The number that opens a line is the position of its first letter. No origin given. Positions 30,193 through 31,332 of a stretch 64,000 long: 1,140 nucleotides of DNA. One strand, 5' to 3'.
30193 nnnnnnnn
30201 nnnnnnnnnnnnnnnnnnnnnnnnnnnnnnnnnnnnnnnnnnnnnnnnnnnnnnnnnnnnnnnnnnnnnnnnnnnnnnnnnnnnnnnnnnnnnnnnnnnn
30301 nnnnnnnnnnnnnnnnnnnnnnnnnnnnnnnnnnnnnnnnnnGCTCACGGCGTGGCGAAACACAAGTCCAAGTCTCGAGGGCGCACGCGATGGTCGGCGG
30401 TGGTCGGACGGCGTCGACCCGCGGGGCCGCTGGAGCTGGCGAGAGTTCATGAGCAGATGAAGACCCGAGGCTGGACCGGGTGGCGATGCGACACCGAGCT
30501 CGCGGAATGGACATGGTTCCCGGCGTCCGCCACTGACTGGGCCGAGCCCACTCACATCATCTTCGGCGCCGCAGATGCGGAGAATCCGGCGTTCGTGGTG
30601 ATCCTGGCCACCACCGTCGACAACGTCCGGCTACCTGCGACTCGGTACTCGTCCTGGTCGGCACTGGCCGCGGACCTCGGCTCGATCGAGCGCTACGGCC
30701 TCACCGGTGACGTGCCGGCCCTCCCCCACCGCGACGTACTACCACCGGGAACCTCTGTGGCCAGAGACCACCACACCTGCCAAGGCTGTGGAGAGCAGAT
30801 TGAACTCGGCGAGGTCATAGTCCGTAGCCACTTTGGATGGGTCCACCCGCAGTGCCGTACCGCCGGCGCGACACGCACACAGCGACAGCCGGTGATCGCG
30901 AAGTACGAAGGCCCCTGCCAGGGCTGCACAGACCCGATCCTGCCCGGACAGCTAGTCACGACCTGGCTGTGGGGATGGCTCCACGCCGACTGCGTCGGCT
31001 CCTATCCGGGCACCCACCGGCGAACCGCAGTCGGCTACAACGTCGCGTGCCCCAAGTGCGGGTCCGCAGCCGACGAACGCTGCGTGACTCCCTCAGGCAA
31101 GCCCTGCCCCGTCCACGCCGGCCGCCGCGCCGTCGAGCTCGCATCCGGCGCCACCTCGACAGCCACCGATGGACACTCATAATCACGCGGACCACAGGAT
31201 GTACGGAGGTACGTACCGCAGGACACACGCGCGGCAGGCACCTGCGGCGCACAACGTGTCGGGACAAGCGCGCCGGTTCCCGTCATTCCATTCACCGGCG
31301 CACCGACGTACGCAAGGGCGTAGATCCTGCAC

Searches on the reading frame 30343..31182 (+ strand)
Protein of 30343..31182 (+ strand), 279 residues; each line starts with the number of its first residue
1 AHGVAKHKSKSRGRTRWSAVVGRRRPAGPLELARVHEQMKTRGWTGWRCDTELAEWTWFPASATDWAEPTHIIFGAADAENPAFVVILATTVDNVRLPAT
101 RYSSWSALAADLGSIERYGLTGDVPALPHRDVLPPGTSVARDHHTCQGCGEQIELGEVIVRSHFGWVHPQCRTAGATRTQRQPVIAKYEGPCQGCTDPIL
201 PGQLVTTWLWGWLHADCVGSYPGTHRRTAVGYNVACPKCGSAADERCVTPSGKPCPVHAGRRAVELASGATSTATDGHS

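Call 38: search_protein_families(library=pfam, proteins=[window:30343-31182:+], max_evalue=0.001)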
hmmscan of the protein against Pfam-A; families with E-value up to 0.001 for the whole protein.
window:30343-31182:+ (279 aa): 1 family
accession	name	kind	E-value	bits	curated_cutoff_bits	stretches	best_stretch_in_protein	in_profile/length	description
PF24623.2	Phage_zn_bind_8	-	2.9e-05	24.1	24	1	227-268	11-50/57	Putative DNA-binding phage zinc finger domain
